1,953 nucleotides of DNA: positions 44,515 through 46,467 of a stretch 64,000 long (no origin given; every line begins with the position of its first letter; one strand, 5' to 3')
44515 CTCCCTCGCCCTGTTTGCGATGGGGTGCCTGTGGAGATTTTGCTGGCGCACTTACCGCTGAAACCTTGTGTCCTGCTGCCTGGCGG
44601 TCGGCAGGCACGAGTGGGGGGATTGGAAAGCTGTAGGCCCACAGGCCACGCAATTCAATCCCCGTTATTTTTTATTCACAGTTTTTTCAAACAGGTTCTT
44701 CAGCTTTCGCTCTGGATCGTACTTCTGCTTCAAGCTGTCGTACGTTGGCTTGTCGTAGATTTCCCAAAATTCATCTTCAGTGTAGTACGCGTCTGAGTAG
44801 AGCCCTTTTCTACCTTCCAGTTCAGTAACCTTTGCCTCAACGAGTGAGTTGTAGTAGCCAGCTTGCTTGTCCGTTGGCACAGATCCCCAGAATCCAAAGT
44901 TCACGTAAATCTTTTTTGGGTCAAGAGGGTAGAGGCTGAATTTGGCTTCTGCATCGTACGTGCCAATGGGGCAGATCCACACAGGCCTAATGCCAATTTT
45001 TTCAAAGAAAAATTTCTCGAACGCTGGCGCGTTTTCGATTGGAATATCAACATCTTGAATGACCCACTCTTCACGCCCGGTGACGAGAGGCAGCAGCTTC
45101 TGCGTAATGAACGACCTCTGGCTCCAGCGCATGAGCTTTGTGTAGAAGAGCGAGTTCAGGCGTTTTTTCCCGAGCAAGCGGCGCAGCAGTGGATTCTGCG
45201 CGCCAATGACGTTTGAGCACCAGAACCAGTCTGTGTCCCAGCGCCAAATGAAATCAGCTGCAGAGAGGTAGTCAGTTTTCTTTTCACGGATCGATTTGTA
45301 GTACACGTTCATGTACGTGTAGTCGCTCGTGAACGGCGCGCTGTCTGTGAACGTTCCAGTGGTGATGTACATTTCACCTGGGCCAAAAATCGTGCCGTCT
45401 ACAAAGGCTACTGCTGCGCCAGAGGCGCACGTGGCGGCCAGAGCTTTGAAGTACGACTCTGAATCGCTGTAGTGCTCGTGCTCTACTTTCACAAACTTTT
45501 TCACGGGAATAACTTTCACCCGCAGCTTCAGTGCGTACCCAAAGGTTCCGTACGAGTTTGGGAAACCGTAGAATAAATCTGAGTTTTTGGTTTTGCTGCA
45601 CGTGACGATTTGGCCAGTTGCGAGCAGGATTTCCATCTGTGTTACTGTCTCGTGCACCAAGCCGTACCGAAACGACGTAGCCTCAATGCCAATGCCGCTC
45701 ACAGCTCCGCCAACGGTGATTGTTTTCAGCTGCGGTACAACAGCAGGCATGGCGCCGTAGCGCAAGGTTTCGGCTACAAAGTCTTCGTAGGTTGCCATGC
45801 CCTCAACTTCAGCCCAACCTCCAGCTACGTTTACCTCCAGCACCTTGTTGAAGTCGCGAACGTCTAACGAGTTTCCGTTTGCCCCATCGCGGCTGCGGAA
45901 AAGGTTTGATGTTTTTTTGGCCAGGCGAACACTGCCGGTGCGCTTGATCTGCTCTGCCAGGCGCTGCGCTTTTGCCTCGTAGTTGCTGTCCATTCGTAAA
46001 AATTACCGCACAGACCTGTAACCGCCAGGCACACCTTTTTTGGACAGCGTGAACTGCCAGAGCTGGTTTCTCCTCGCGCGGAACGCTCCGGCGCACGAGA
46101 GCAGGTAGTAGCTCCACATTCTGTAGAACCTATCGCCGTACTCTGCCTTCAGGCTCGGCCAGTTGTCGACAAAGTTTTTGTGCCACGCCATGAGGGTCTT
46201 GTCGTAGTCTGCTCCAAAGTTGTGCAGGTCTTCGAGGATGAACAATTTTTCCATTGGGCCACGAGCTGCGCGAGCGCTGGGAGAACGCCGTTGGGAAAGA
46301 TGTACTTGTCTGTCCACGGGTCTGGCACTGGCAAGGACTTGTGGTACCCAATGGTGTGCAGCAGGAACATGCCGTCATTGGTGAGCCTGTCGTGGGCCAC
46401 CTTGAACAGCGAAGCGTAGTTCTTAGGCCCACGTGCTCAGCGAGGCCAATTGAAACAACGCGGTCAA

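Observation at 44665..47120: BfaA/BfaB-like pair (DWF1-like FAD reductase plus Cfa-like methyltransferase): possible 10-methyl branched-chain lipid tailoring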

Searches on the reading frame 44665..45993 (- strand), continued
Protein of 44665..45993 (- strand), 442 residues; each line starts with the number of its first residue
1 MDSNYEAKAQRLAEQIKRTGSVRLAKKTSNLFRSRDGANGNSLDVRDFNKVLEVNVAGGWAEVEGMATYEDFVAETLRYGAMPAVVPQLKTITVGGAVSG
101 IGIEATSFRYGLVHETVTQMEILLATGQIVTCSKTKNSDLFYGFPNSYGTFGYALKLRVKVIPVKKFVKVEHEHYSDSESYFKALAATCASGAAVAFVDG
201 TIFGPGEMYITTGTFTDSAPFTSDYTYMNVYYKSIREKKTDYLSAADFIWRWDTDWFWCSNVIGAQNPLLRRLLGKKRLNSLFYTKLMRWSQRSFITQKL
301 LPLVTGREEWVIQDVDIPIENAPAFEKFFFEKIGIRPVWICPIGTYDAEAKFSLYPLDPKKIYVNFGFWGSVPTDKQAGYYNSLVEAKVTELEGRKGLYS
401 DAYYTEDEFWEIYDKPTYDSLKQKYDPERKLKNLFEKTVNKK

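Call 28: find_related_loci(query=window:44665-45993:-, collection=genome_contigs, flank=4000)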
Query window:44665-45993:- (442 aa) in genome_contigs; peptide patterns used: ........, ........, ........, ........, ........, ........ (x = any residue, [..] = any of these).
600 stretches matched a pattern (row limit reached: there are more); 589 encode a relative of the query (tblastn E <= 1e-3); the best 80 are kept; 80 distinct loci.
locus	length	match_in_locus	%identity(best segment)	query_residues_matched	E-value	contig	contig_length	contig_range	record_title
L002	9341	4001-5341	62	1-442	0e+0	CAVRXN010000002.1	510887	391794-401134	MAG: uncultured bacterium isolate MFD02248.bin.2.6 genome assembly, contig: contig_41201, whole genome shotgun sequence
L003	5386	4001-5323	57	3-441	1e-171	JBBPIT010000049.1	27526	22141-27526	MAG: Pseudomonadota bacterium isolate BPF1-28-30_bin_3 NODE_249_length_27526_cov_20.764151, whole genome shotgun sequenc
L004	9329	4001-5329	55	3-442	1e-170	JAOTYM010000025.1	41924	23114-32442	MAG: Gammaproteobacteria bacterium isolate 21_Jan_SF_Bin47 21_Jan_SF_Bin47_scaffold_422_c1, whole genome shotgun sequenc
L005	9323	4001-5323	57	3-441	2e-170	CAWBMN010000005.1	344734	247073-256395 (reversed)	MAG: uncultured beta proteobacterium isolate MFD02242.bin.1.57 genome assembly, contig: contig_34324, whole genome shotg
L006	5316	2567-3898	54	3-442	2e-167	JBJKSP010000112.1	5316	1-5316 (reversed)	MAG: Thiobacillaceae bacterium isolate Bin_85 S1Ck127_2573166_flag_1_multi_5.0000_len_5316, whole genome shotgun sequenc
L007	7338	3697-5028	54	3-442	7e-162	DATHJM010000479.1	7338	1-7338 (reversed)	MAG TPA_asm: Burkholderiales bacterium isolate SMAG_U12552 k141_85018, whole genome shotgun sequence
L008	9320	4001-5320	55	5-442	2e-161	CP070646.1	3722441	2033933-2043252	MAG: Gammaproteobacteria bacterium isolate bin89 chromosome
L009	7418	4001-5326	53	3-442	5e-159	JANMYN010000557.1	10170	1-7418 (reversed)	MAG: Betaproteobacteria bacterium isolate OTE_8_metabat_302 OTE_8_k141_4075072, whole genome shotgun sequence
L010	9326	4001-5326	53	4-442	5e-158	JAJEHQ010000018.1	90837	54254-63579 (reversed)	MAG: Gammaproteobacteria bacterium isolate p16x60bins.63 k141_246201, whole genome shotgun sequence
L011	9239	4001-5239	56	18-440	1e-157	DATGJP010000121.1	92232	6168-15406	MAG TPA_asm: Bryobacteraceae bacterium isolate SMAG_U9836 k141_725716, whole genome shotgun sequence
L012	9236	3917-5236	55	5-442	1e-157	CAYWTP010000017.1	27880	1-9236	MAG TPA_asm: uncultured Ectothiorhodospiraceae bacterium isolate SRP214966_co3_144 genome assembly, contig: NODE_1947_le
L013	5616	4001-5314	53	4-439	1e-158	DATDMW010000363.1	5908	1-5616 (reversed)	MAG TPA_asm: Burkholderiales bacterium isolate SMAG_U421 k141_1723745, whole genome shotgun sequence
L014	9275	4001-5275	54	8-441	2e-156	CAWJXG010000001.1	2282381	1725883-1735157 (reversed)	MAG: uncultured Acidobacteriaceae bacterium isolate MFD05502.bin.1.150 genome assembly, contig: contig_16736, whole geno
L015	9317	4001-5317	54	12-442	2e-156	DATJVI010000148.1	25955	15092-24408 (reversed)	MAG TPA_asm: Burkholderiales bacterium isolate SMAG_U15069 k141_2014697, whole genome shotgun sequence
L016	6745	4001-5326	54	4-442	2e-155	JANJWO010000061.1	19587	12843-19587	MAG: Hydrogenophilaceae bacterium isolate RS261_metabat.bin.26 RS261_k141_144956, whole genome shotgun sequence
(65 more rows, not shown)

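Call 30: list_cluster_members(proteins=[P0001, P0004, P0057, P0025, P0017, P0018])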
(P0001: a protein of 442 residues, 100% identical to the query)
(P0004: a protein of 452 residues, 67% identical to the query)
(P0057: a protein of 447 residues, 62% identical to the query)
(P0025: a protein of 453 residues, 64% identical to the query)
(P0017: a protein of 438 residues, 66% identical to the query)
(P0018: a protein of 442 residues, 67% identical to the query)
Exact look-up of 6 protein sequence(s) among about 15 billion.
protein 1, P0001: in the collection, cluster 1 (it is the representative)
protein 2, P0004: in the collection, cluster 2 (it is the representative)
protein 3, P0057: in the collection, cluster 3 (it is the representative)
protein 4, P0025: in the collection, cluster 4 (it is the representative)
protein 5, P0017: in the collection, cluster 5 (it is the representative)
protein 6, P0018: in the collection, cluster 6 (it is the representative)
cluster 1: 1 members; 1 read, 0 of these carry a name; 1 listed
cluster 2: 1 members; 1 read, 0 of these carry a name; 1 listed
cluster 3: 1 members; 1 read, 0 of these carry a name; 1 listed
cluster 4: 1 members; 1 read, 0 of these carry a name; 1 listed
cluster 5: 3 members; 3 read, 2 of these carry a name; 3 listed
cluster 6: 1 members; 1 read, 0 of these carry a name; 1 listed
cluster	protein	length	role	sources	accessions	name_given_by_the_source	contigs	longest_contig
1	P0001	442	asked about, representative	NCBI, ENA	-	-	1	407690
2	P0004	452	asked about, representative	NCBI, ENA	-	-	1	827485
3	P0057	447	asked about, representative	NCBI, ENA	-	-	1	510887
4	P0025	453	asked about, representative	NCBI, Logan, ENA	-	-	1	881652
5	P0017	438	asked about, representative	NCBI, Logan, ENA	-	-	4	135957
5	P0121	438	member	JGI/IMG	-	FAD/FMN-containing dehydrogenase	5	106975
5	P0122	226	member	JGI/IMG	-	hypothetical protein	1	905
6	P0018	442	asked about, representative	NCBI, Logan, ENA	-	-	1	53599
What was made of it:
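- Tried and rejected: list_cluster_members gave no names or accessions (call 30).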

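Call 33: find_encoding_contigs(protein=P0002, flank=6000, max_places=3)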
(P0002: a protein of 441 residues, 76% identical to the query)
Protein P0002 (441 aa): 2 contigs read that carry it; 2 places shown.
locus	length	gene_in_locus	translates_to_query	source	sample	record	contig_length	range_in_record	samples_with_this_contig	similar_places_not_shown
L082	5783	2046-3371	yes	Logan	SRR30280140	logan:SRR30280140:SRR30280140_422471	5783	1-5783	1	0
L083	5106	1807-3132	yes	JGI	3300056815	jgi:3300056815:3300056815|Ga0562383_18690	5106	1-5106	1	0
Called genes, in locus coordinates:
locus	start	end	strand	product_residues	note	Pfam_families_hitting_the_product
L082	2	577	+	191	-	?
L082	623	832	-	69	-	-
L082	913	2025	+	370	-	PF02353:CMAS, PF13489:Methyltransf_23, PF08241:Methyltransf_11, PF08242:Methyltransf_12, PF13649:Methyltransf_25, PF13847:Methyltransf_31 (weak)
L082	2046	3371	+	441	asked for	PF01565:FAD_binding_4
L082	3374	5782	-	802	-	?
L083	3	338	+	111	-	?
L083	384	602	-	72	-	-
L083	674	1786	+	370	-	PF02353:CMAS, PF13489:Methyltransf_23, PF08241:Methyltransf_11, PF08242:Methyltransf_12, PF13649:Methyltransf_25, PF13847:Methyltransf_31 (weak)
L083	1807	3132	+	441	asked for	PF01565:FAD_binding_4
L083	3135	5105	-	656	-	?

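Call 34: find_encoding_contigs(protein=P0012, flank=6000, max_places=2)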
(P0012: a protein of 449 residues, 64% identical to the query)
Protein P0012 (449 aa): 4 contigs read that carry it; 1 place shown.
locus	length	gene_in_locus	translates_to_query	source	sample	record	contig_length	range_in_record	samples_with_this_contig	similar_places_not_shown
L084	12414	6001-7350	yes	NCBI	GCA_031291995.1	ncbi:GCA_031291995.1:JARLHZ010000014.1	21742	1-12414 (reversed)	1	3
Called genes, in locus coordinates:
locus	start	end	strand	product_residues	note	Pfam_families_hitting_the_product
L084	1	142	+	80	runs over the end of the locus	-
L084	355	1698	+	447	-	PF28494:GlyRS_ins_1 (faint), PF00587:tRNA-synt_2b, PF03129:HGTP_anticodon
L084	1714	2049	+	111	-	-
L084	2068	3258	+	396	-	PF00557:Peptidase_M24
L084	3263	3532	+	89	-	-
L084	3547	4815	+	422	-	PF00675:Peptidase_M16, PF05193:Peptidase_M16_C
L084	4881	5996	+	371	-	PF02353:CMAS, PF01728:FtsJ (faint), PF07021:MetW (weak), PF13489:Methyltransf_23, PF08241:Methyltransf_11, PF08242:Methyltransf_12, PF13649:Methyltransf_25, PF13847:Methyltransf_31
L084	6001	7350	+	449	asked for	PF01565:FAD_binding_4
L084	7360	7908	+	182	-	PF00293:NUDIX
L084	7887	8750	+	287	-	PF01261:AP_endonuc_2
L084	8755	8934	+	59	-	-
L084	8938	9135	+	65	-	-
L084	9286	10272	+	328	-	PF01594:AI-2E_transport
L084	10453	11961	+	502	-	PF00133:tRNA-synt_1, PF01406:tRNA-synt_1e (weak), PF09334:tRNA-synt_1g, PF00133:tRNA-synt_1, PF19303:Anticodon_3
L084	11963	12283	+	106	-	-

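Call 42: search_solved_structures(query=window:44665-45993:-, max_evalue=0.01)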
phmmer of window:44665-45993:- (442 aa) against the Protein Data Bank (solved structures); distinct sequences matched with E-value up to 0.01: 59.
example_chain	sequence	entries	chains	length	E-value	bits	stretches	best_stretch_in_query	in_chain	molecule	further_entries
6c80_A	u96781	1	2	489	1.1e-18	70.6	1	48-182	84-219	cytokinin oxidase LuCKX1.1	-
4ml8_A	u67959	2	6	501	7.5e-18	67.8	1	54-186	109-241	Cytokinin oxidase 2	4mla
6yaq_A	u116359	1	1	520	2.1e-15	59.7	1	60-184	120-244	Cytokinin dehydrogenase 8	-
8cj9_A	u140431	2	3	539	2.3e-15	59.6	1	60-184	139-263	cytokinin dehydrogenase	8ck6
2exr_A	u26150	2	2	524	4.3e-15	58.7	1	57-203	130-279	Cytokinin dehydrogenase 7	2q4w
3s1f_A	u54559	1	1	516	1.4e-13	53.8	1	53-217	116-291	Cytokinin dehydrogenase 1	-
2qpm_A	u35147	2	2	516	2.5e-13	52.9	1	53-217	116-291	Cytokinin dehydrogenase 1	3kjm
2qkn_A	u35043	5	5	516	2.5e-13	52.9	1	53-217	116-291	Cytokinin dehydrogenase 1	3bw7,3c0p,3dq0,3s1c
3s1d_A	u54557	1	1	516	2.5e-13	52.9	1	53-217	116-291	Cytokinin dehydrogenase 1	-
3s1e_A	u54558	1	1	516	2.5e-13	52.9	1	53-217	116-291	Cytokinin dehydrogenase 1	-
1w1o_A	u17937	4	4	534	3.1e-13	52.6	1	53-217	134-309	CYTOKININ DEHYDROGENASE 1 | CYTOKININ DEHYDROGENASE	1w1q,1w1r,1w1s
8qvt_A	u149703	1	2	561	6e-13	51.7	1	49-164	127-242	cytokinin dehydrogenase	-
4o95_A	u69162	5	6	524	4.4e-12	48.8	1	56-180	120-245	Cytokinin dehydrogenase 4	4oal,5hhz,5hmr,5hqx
6yao_A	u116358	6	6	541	4.7e-12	48.7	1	56-180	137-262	Cytokinin dehydrogenase 4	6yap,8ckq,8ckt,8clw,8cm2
2bvf_A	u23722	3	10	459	1.3e-07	34.1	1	21-164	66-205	6-HYDROXY-D-NICOTINE OXIDASE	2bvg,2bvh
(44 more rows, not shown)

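Call 63: predict_structure(alignment_id=A1)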
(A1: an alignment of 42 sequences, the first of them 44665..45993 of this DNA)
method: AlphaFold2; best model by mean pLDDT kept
length: 442 residues; sequences in the alignment: 42
mean_pLDDT: 85.3   pTM: 0.86
mean pLDDT of the five models: 85.3, 85.0, 84.8, 82.0, 80.3
residues with pLDDT >= 90: 207; 70-90: 180; 50-70: 54; < 50: 1
segments of 3 or more residues with pLDDT < 50: none
pLDDT, mean of each block of 10 residues (from residue 1): 79 87 67 61 84 96 93 94 80 86 77 86 95 94 89 94 94 97 94 83 94 95 82 86 89 70 74 78 75 59 68 89 97 91 78 79 89 88 94 87 90 91 94 90 81
secondary structure, 60 per line:
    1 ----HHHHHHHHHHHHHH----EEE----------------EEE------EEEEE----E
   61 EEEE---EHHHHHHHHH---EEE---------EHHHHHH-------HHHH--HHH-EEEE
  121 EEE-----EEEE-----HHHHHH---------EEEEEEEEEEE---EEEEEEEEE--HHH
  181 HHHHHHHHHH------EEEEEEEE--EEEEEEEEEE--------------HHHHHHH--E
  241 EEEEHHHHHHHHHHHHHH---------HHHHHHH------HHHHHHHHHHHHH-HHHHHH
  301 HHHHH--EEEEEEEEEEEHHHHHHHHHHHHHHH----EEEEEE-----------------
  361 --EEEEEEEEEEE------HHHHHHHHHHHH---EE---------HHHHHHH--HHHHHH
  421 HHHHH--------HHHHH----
elements in order: H5-18 E23-25 E42-44 E51-55 E60-64 H69-77 E81-83 H94-99 H107-110 E117-123 E129-132 H138-143 E153-163 E167-175 H178-190 E197-204 E207-216 H231-237 E240-244 H245-258 H268-274 H281-293 H295-305 E308-318 H319-333 E338-343 E363-373 H380-391 H406-412 H415-425 H434-438

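Call 68: fold_search(model_id=the predicted structure, library=pdb)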
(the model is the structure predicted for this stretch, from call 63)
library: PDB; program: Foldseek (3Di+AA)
matches with E <= 10: 624; with E <= 0.001: 301
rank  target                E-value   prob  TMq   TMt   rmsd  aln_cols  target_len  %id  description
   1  4mla_B                1.7e-22  1.00  0.68  0.65   6.2       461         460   19  Structure of maize cytokinin oxidase/dehydrogenase 2 (ZmCKO2) (released 2015-03-11)
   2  4mla_A                6.7e-22  1.00  0.67  0.62   6.0       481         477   18  Structure of maize cytokinin oxidase/dehydrogenase 2 (ZmCKO2) (released 2015-03-11)
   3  4ml8_D                6.7e-22  1.00  0.67  0.62   6.5       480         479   19  Structure of maize cytokinin oxidase/dehydrogenase 2 (ZmCKO2) (released 2015-03-11)
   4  4ml8_B                9.1e-22  1.00  0.67  0.61   6.4       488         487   18  Structure of maize cytokinin oxidase/dehydrogenase 2 (ZmCKO2) (released 2015-03-11)
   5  6yao                  1.4e-21  1.00  0.67  0.66   6.1       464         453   18  Crystal structure of ZmCKO4a in complex with inhibitor 1-[2-(2-Hydroxy-ethyl)-phenyl]-3-(3-trifluoromethoxy-phenyl)-urea (released 2020-10-14)
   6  4ml8_A                2.1e-21  1.00  0.62  0.57   9.1       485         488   19  Structure of maize cytokinin oxidase/dehydrogenase 2 (ZmCKO2) (released 2015-03-11)
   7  6yaq                  2.9e-21  1.00  0.65  0.58   6.4       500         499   17  Crystal sttructure of ZmCKO8 in complex with inhibitor 1-(3-Chloro-5-trifluoromethoxy-phenyl)-3-[2-(2-hydroxy-ethyl)-phe (released 2020-10-14)
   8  6yap                  3.5e-21  1.00  0.68  0.67   6.2       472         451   18  Crystal structure of ZmCKO4a in complex with inhibitor 1-(3-Chloro-5-trifluoromethoxy-phenyl)-3-[2-(2-hydroxy-ethyl)-phe (released 2020-10-14)
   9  6c80_A                7.7e-21  1.00  0.64  0.60   6.6       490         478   16  Crystal structure of a flax cytokinin oxidase (released 2018-06-20)
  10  8cj9_A                8.1e-21  1.00  0.66  0.60   6.2       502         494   17  Crystal structure of maize CKO/CKX8 in complex with urea-derived inhibitor 2-[(3,5-dichlorophenyl)carbamoylamino]benza (released 2024-02-21)
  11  3s1c_A                8.7e-21  1.00  0.63  0.57   6.7       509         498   16  Maize cytokinin oxidase/dehydrogenase complexed with N6-isopentenyladenosine (released 2012-05-23)
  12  8cj9_B                9.2e-21  1.00  0.67  0.61   6.2       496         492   17  Crystal structure of maize CKO/CKX8 in complex with urea-derived inhibitor 2-[(3,5-dichlorophenyl)carbamoylamino]benza (released 2024-02-21)
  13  8ckt                  1.4e-20  1.00  0.67  0.65   6.0       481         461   17  Crystal structure of maize cytokinin oxidase/dehydrogenase 4 (CKO/CKX4) in complex with inhibitor 2-[(3,5-dichlorophenyl (released 2024-02-28)
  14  4oal_A                1.5e-20  1.00  0.66  0.66   6.2       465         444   17  Crystal structure of maize cytokinin oxidase/dehydrogenase 4 (ZmCKO4) in complex with phenylurea inhibitor CPPU in alt (released 2015-04-01)
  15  8clw                  1.5e-20  1.00  0.68  0.66   6.1       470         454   18  Crystal structure of maize cytokinin oxidase/dehydrogenase 4 (CKO/CKX4) in complex with inhibitor 2-[(3,5-dichlorophenyl (released 2024-02-28)
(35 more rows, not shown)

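Call 72: search_protein_representatives(protein=window:44665-45993:-)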
Query: 442 residues. Proteins with E-value up to 0.001 (for the whole library): 4233; up to 1e-10: 1870; up to 1e-30: 590. The best 150 are listed.
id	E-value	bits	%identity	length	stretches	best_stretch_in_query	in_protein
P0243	4.1e-154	530.1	55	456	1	20-441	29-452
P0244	8.6e-153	525.7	54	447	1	19-441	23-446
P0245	5.4e-150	516.5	53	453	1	5-440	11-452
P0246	2.8e-143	494.4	52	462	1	5-440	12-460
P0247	6.9e-139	479.9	49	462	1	19-441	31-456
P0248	2.7e-134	464.8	49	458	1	17-440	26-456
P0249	9.7e-128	443.2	55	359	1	82-441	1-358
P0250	4.0e-127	441.1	46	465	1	4-441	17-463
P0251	6.0e-127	440.6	50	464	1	22-439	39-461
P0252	3.7e-121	421.5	47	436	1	4-439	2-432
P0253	3.5e-116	405.1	43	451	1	7-442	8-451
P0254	6.2e-116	404.3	45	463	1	5-439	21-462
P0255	4.1e-114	398.3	47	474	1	16-439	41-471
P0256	4.9e-114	398.0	45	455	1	11-439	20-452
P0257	8.2e-113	394.0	44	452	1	14-441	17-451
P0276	2.7e-92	326.4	30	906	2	12-437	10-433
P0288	1.5e-83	297.5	44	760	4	21-262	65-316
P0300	7.9e-77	275.4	27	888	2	2-437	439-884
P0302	3.5e-76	273.3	29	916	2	6-438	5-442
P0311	1.8e-72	261.0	28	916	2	21-414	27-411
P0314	1.5e-70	254.7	28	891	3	23-435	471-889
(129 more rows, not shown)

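Call 73: search_protein_families(library=pfam, proteins=[P0276, P0300, P0302, P0311, P0314, P0288], max_evalue=0.00001)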
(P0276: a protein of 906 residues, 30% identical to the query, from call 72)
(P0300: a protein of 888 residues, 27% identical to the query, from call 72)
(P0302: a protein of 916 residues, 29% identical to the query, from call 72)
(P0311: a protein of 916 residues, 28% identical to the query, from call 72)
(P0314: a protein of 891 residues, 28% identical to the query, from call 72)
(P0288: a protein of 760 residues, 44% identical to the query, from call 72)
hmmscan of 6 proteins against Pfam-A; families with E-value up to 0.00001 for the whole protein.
P0276 (906 aa): 1 family
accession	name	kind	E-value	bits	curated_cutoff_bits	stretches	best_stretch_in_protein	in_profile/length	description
PF01565.28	FAD_binding_4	-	8.6e-30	103.7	26.4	2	35-132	41-138/139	FAD binding domain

P0300 (888 aa): 1 family
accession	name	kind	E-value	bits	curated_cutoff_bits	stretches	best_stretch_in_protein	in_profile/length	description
PF01565.28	FAD_binding_4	-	8.8e-24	84.2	26.4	2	485-575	47-138/139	FAD binding domain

P0302 (916 aa): 1 family
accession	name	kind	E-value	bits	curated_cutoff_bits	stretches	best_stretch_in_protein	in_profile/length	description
PF01565.28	FAD_binding_4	-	4e-33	114.5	26.4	2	473-592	21-139/139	FAD binding domain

P0311 (916 aa): 1 family
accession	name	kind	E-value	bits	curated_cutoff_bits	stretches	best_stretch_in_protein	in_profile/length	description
PF01565.28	FAD_binding_4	-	8.6e-27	94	26.4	2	35-134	34-135/139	FAD binding domain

P0314 (891 aa): 1 family
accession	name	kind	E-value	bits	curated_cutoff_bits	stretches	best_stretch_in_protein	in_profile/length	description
PF01565.28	FAD_binding_4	-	2.2e-28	99.1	26.4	2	37-132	41-137/139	FAD binding domain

P0288 (760 aa): 1 family
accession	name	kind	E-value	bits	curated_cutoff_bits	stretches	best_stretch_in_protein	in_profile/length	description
PF01565.28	FAD_binding_4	-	1.1e-14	54.7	26.4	1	63-177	24-138/139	FAD binding domain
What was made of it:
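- Tried and rejected: They proved to be tandem double reductase domains (call 73).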

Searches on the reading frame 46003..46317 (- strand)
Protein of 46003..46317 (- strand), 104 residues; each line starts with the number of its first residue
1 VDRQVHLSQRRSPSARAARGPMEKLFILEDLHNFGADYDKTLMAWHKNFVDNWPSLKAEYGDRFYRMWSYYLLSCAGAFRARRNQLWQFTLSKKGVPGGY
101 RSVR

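Call 5: search_protein_families(library=pfam, proteins=[window:46003-46317:-], max_evalue=0.01)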
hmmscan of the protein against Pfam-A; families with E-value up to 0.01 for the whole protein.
window:46003-46317:- (104 aa): 1 family
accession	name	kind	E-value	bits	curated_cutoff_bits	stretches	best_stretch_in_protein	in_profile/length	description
PF02353.26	CMAS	-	1.1e-15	58.2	27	1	24-89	208-273/273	Mycolic acid cyclopropane synthetase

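Call 6: search_protein_families(library=ncbifam, proteins=[window:46003-46317:-], max_evalue=0.01)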
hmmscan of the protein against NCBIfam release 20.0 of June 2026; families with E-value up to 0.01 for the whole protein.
window:46003-46317:- (104 aa): 4 families
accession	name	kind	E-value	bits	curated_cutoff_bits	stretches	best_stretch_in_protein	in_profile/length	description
NF008686.0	PRK11705.1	equivalog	8.1e-40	137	400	1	13-104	292-383/383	cyclopropane fatty acyl phospholipid synthase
NF053839.1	CPFASynBruc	equivalog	6e-10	38.6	600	1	27-94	318-385/410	cyclopropane fatty acid synthase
NF040660.1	mycolic_MTase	equivalog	0.00015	21.4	390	1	26-93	216-283/283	cyclopropane mycolic acid synthase family methyltransferase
NF040703.1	cyclopro_CfaB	exception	0.00028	19.8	650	1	30-92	313-375/393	C17 cyclopropane fatty acid synthase CfaB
